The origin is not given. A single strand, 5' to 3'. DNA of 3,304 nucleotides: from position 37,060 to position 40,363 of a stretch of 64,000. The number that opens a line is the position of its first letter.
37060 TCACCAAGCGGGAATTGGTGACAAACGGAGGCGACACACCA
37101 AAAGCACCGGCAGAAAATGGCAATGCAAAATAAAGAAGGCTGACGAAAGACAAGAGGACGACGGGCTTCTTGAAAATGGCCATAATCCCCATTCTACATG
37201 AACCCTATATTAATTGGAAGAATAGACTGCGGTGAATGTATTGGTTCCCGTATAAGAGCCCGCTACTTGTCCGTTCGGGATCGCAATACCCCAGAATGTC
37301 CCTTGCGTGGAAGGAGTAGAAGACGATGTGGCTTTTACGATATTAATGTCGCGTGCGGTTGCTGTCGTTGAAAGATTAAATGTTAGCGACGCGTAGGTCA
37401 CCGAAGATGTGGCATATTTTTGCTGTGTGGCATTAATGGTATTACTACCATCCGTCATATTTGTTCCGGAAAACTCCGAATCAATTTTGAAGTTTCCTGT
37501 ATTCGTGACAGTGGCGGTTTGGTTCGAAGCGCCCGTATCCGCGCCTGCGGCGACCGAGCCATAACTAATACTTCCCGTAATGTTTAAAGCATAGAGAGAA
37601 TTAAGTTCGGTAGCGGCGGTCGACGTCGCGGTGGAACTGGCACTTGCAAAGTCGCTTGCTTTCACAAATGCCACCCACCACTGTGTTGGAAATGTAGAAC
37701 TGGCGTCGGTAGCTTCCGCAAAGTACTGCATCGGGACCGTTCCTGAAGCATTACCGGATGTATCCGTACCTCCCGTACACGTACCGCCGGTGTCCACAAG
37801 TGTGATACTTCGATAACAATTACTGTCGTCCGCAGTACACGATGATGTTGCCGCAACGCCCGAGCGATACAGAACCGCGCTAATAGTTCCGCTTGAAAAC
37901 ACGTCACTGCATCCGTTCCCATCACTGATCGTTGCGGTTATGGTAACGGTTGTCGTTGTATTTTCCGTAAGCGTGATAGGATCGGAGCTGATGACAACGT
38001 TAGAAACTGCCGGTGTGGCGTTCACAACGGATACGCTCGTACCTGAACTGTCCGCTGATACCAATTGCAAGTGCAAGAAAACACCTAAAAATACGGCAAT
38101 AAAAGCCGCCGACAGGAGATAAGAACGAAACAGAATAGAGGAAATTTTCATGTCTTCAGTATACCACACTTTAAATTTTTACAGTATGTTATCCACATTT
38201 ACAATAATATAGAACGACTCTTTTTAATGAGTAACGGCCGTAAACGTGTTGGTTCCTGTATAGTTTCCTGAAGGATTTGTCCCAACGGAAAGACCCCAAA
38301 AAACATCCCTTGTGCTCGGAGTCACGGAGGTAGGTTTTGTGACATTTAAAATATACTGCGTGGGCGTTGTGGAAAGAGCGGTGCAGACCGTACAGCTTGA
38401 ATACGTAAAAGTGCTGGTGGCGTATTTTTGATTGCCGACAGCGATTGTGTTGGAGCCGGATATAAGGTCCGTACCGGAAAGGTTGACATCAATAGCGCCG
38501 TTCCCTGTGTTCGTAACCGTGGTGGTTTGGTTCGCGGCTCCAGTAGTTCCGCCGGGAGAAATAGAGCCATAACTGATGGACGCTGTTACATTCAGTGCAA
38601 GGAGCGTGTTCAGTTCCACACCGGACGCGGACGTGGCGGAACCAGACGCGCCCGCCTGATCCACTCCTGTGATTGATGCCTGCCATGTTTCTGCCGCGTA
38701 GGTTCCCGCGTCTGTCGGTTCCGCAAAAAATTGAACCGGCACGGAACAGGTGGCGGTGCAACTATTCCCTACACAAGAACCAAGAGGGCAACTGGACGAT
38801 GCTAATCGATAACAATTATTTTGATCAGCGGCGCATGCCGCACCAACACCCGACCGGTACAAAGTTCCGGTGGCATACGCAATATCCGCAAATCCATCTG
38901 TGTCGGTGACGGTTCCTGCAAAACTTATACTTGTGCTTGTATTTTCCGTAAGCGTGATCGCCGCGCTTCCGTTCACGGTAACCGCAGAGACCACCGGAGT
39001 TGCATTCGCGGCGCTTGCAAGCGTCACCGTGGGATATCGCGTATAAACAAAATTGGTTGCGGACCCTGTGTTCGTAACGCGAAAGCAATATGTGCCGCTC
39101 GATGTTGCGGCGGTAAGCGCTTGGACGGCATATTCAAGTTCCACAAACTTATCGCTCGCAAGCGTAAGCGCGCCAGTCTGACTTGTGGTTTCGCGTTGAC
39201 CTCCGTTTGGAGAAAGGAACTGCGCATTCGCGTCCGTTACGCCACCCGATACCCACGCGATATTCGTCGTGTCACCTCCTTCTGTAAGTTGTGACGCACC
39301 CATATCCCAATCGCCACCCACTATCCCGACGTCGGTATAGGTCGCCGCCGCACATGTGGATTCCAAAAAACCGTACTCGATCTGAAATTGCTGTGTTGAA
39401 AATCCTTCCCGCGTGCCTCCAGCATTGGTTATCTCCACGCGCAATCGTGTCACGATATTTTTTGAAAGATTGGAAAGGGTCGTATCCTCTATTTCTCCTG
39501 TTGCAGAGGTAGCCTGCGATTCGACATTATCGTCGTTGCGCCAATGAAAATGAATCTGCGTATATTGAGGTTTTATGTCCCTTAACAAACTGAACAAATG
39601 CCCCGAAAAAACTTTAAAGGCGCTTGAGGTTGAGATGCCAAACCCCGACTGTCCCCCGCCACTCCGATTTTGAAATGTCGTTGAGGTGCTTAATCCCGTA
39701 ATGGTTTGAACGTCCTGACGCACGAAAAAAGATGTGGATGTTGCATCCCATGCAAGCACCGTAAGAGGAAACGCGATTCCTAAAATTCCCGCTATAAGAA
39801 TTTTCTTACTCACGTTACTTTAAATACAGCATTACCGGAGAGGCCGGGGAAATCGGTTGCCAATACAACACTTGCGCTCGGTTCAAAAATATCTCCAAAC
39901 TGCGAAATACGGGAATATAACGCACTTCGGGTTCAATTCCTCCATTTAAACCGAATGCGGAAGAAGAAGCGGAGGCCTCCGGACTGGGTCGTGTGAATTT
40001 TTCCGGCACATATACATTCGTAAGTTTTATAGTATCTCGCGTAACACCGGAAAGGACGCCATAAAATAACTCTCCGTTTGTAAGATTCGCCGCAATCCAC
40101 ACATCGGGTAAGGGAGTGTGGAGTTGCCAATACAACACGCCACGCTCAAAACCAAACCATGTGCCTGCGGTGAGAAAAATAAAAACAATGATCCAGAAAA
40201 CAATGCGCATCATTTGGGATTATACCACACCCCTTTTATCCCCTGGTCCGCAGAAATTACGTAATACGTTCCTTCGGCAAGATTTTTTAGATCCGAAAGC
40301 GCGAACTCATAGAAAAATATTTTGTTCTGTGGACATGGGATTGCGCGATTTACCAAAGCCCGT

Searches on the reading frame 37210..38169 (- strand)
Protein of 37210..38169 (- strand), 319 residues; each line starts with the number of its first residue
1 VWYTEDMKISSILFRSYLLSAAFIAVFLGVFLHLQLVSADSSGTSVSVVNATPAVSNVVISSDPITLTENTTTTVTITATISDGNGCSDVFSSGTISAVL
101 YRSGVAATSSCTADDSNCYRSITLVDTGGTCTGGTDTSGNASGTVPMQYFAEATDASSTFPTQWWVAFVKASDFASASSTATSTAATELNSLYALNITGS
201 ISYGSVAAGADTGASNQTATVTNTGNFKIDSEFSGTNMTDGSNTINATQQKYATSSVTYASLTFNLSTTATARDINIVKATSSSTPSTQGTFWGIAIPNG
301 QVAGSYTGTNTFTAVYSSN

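Call 3: search_protein_families(library=pfam, proteins=[window:37210-38169:-], max_evalue=1)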
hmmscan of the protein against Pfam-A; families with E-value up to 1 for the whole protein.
window:37210-38169:- (319 aa): 1 family
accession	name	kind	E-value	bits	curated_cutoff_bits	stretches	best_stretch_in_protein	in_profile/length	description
PF10772.14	Phage_HP1_Orf24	-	0.19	12.2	25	1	55-127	7-76/134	Bacteriophage HP1, Orf24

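Call 21: search_protein_families(library=ncbifam, proteins=[window:37210-38169:-], max_evalue=0.1)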
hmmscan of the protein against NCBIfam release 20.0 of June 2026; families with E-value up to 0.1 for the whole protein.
window:37210-38169:- (319 aa): 0 families

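Call 34: find_homologous_proteins(query=window:37210-38169:-, max_evalue=0.001)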
Query window:37210-38169:- (319 aa): 165 proteins with E <= 0.001 among 8000 candidates; the best 120 are listed.
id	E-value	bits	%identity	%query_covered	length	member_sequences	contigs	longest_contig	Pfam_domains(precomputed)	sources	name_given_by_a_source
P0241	4.6e-184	629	100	98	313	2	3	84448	-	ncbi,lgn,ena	ncbi:MAG: hypothetical protein AAB631_00740 [Patescibacteria group bacterium]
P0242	6.3e-119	415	71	99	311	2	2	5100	-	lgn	-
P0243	4.4e-115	402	68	95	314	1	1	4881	-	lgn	-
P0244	4.6e-115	402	67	98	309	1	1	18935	-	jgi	jgi:hypothetical protein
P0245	9.5e-115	401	73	89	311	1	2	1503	-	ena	-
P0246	1.5e-113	397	69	97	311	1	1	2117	-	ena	-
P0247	1.7e-111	391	66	98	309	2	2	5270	-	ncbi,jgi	jgi:hypothetical protein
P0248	4.8e-111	389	63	96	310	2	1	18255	-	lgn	-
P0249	1.3e-110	388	65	97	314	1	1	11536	-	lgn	-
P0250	4.0e-110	386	66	98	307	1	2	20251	-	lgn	-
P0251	3.3e-108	380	65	97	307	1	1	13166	-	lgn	-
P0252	1.3e-107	378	65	99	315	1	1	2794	-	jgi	jgi:hypothetical protein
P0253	3.2e-106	373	63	97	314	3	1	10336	-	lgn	-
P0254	1.5e-105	371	63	97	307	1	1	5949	-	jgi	jgi:hypothetical protein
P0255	1.3e-104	368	59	96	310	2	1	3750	-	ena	-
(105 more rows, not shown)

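Call 37: search_solved_structures(query=A2, max_evalue=5)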
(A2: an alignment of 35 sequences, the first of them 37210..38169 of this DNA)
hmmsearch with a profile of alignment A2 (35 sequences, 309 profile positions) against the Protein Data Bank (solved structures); distinct sequences matched with E-value up to 5: 11.
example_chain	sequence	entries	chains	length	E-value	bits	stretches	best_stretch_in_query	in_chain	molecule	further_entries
5l7v_A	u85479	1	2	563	0.3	13.5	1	250-305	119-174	glycoside hydrolase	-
5l7r_A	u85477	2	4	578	0.31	13.4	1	250-305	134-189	glycoside hydrolase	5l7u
4x53_A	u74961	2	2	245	0.92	11.9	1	184-289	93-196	Class D beta-lactamase OXA-160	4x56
5tg5_A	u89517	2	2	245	1.2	11.5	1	182-288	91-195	Beta-lactamase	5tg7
3pag_A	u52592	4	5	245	1.2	11.5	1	184-288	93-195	Beta-lactamase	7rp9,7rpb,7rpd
5tg4_A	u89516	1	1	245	1.3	11.4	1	182-288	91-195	Beta-lactamase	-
2jc7_A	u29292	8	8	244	1.5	11.1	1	185-288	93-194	BETA-LACTAMASE OXA-24 | Betalactamase OXA24 | Beta-lactamase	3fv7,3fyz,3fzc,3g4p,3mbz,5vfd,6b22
5tg6_A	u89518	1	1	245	1.5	11.1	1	185-288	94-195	Beta-lactamase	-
7rpe_A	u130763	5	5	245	1.5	11.1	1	185-288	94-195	Beta-lactamase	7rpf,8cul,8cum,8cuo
3znt_A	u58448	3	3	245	1.6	11.1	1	185-288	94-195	BETA-LACTAMASE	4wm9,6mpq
3pae_A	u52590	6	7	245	1.6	11.1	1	185-288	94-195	Beta-lactamase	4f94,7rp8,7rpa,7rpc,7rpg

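Call 44: predict_structure(alignment_id=A2)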
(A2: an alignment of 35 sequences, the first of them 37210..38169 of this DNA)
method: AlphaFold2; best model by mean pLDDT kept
length: 319 residues; sequences in the alignment: 35
mean_pLDDT: 90.6   pTM: 0.75
mean pLDDT of the five models: 90.6, 90.1, 89.4, 89.0, 87.9
residues with pLDDT >= 90: 236; 70-90: 64; 50-70: 16; < 50: 3
segments of 3 or more residues with pLDDT < 50: 1-3
pLDDT, mean of each block of 10 residues (from residue 1): 52 82 87 68 78 96 93 97 92 94 84 95 91 87 97 95 97 94 96 93 94 91 95 97 97 93 96 93 92 97 96 90
secondary structure, 60 per line:
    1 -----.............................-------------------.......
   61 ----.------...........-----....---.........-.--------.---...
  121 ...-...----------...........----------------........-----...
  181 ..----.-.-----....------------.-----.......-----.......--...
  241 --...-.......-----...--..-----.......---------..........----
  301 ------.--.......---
elements in order: H6-34 E54-60 E72-82 H88-91 E95-103 E118-123 E125-127 E138-148 E165-172 E178-182 E195-198 E217-223 E229-235 E238-240 E243-245 E250-253 E271-277 E287-296 E310-316

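Call 47: fold_search(model_id=the predicted structure, library=pdb)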
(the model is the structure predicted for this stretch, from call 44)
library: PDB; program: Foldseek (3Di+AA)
matches with E <= 10: 1295; with E <= 0.001: 9
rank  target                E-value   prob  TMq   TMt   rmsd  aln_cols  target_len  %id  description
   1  3ije_A                5.3e-05  0.98  0.26  0.12  16.3       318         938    8  Crystal structure of the complete integrin alhaVbeta3 ectodomain plus an Alpha/beta transmembrane fragment (released 2009-09-29)
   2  3fcs_C                3.0e-04  0.98  0.29  0.13  18.1       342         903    6  Structure of complete ectodomain of integrin aIIBb3 (released 2009-01-20)
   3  8dfm_A                3.8e-04  0.98  0.20  0.16  13.7       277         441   14  Ectodomain of full-length wild-type KIT-SCF dimers (released 2023-03-29)
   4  7nxd_A                4.0e-04  0.98  0.28  0.13  14.8       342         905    6  Cryo-EM structure of human integrin alpha5beta1 in the half-bent conformation (released 2021-08-25)
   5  4g1m_A                4.2e-04  0.93  0.26  0.12  16.7       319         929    9  Re-refinement of alpha V beta 3 structure (released 2012-12-12)
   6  4be6_A                7.5e-04  0.98  0.22  0.29  20.5       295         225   12  V. cholera biofilm scaffolding protein RbmA (released 2013-12-18)
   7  9au7_C                7.5e-04  0.84  0.22  0.24  20.4       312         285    8  Human Retriever VPS35L/VPS29/VPS26C complex bound to SNX17 peptide (Composite Map) (released 2024-10-30)
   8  5wkz_L                8.8e-04  0.91  0.20  0.27  14.3       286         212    9  VH1-69 germline antibody predicted from CR6261 (released 2018-08-01)
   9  4mmz_A                8.8e-04  0.80  0.24  0.12  16.6       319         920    9  Integrin AlphaVBeta3 ectodomain bound to an antagonistic tenth domain of Fibronectin (released 2014-03-26)
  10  5f0m_B                1.0e-03  0.85  0.24  0.25  15.6       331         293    8  Structure of retromer VPS26-VPS35 subunits bound to SNX3 and DMT1 (SeMet labeled) (released 2016-12-07)
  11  2fau                  1.3e-03  0.63  0.21  0.22  17.0       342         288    8  Crystal structure of human vps26 (released 2006-05-30)
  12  6a67_D                1.5e-03  0.84  0.19  0.26  13.7       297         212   11  Crystal structure of influenza A virus H5 hemagglutinin globular head in complex with the Fab of antibody FLD21.140 (released 2018-08-29)
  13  7tug_D                1.6e-03  0.95  0.27  0.27   9.4       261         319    7  Crystal structure of Tapasin in complex with PaSta2-Fab (released 2022-09-07)
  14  5w6c_L                2.0e-03  0.84  0.20  0.28  13.7       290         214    8  UCA Fab (unbound) from 6649 Lineage (released 2017-12-13)
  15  8dfm_B                2.4e-03  0.91  0.20  0.16  14.6       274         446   14  Ectodomain of full-length wild-type KIT-SCF dimers (released 2023-03-29)
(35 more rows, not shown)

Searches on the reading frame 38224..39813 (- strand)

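Call 3: search_protein_families(library=pfam, proteins=[window:38224-39813:-], max_evalue=1)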
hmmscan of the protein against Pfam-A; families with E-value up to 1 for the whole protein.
window:38224-39813:- (529 aa): 1 family
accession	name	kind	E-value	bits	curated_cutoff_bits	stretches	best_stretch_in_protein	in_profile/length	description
PF04541.19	Herpes_U34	-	0.077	12.7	26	1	217-256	46-86/175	Herpesvirus virion protein U34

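Call 21: search_protein_families(library=ncbifam, proteins=[window:38224-39813:-], max_evalue=0.1)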
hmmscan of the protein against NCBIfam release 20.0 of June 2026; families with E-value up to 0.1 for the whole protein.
window:38224-39813:- (529 aa): 0 families

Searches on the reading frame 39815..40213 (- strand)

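Call 3: search_protein_families(library=pfam, proteins=[window:39815-40213:-], max_evalue=1)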
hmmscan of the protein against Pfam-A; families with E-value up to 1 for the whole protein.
window:39815-40213:- (132 aa): 0 families

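Call 21: search_protein_families(library=ncbifam, proteins=[window:39815-40213:-], max_evalue=0.1)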
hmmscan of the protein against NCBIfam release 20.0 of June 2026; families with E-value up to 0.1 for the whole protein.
window:39815-40213:- (132 aa): 2 families
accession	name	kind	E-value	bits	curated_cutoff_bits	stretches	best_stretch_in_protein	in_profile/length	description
NF011609.0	PRK15035.1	equivalog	0.039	12.8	1025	1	3-83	424-506/514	cytochrome bd-II oxidase subunit 1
NF011798.0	PRK15263.1-4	equivalog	0.092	12.6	372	0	37-75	36-75/204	fimbrial protein StaE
